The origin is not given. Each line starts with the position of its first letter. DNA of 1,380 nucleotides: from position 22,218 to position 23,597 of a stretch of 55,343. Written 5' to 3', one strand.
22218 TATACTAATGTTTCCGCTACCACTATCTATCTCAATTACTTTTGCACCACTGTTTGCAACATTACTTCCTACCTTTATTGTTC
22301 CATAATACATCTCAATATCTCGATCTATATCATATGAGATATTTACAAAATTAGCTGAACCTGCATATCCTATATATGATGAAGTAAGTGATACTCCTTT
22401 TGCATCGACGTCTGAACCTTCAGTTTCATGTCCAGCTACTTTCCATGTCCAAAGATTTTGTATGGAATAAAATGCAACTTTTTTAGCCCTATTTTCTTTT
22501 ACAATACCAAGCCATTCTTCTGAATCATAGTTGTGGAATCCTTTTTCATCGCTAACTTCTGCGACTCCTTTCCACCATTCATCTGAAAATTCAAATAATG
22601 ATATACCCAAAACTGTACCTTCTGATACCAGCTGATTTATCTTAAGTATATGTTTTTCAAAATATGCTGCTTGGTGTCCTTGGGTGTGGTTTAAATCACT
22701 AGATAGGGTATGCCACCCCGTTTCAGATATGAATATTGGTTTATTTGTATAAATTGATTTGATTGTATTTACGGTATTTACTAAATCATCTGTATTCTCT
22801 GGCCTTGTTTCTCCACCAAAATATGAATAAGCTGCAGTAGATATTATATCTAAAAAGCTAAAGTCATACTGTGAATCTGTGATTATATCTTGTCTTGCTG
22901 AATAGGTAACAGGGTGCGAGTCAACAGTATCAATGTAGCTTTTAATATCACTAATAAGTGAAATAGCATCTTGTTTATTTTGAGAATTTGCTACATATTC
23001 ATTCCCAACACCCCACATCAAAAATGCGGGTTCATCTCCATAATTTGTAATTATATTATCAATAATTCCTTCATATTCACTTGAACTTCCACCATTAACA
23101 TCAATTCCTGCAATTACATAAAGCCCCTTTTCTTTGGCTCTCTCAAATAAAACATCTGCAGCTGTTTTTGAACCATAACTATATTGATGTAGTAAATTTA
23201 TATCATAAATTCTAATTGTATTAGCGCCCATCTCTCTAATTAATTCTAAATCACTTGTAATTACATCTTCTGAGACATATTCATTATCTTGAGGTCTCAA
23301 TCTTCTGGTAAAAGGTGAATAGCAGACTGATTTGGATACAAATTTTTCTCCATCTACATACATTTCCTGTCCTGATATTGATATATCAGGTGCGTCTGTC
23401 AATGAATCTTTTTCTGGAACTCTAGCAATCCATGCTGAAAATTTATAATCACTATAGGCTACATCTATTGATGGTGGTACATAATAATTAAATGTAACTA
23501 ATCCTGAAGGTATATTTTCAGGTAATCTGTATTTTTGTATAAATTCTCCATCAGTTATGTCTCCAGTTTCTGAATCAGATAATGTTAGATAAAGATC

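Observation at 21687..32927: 3746-aa surface protein embedding two GH-A glycosidase domains within about 15 repeated module pairs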

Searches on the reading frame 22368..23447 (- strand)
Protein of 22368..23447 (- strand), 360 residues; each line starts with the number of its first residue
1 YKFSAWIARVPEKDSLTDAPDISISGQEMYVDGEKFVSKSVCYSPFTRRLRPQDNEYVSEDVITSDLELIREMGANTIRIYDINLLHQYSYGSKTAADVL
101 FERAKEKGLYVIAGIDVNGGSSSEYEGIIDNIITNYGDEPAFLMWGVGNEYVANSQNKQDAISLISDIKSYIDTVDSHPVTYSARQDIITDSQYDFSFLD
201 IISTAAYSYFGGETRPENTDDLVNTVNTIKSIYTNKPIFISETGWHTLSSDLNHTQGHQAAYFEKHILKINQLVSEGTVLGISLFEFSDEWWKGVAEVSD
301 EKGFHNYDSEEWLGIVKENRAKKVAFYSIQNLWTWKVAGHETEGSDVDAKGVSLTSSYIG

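Call 7: search_protein_families(library=pfam, proteins=[window:22368-23447:-], max_evalue=10)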
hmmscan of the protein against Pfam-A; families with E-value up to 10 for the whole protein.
seq(360 aa): 5 families
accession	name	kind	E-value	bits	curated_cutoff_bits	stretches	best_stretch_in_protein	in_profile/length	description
PF03198.20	Glyco_hydro_72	-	1.1e-07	31.9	25.9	1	18-189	8-189/314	Glucanosyltransferase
PF16317.11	Glyco_hydro_99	-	0.00099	18.8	33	1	57-143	65-150/341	Glycosyl hydrolase family 99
PF00232.24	Glyco_hydro_1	-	0.0036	16.2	22.6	1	221-282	339-403/453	Glycosyl hydrolase family 1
PF02449.21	Glyco_hydro_42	-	0.063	13.1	21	1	127-155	114-142/376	Beta-galactosidase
PF06049.17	LSPR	-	0.21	12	76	1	247-255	1-9/9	Coagulation Factor V LSPD Repeat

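Call 82: search_solved_structures(query=window:22440-23387:-, max_evalue=0.001, show_alignments=2)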
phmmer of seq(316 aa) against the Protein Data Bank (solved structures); distinct sequences matched with E-value up to 0.001: 2.
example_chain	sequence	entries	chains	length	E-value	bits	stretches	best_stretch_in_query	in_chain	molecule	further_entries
6fcg_A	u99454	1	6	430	0.00042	22.9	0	205-275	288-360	Glycoside hydrolase, GH17 family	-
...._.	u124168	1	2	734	0.00084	21.9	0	41-314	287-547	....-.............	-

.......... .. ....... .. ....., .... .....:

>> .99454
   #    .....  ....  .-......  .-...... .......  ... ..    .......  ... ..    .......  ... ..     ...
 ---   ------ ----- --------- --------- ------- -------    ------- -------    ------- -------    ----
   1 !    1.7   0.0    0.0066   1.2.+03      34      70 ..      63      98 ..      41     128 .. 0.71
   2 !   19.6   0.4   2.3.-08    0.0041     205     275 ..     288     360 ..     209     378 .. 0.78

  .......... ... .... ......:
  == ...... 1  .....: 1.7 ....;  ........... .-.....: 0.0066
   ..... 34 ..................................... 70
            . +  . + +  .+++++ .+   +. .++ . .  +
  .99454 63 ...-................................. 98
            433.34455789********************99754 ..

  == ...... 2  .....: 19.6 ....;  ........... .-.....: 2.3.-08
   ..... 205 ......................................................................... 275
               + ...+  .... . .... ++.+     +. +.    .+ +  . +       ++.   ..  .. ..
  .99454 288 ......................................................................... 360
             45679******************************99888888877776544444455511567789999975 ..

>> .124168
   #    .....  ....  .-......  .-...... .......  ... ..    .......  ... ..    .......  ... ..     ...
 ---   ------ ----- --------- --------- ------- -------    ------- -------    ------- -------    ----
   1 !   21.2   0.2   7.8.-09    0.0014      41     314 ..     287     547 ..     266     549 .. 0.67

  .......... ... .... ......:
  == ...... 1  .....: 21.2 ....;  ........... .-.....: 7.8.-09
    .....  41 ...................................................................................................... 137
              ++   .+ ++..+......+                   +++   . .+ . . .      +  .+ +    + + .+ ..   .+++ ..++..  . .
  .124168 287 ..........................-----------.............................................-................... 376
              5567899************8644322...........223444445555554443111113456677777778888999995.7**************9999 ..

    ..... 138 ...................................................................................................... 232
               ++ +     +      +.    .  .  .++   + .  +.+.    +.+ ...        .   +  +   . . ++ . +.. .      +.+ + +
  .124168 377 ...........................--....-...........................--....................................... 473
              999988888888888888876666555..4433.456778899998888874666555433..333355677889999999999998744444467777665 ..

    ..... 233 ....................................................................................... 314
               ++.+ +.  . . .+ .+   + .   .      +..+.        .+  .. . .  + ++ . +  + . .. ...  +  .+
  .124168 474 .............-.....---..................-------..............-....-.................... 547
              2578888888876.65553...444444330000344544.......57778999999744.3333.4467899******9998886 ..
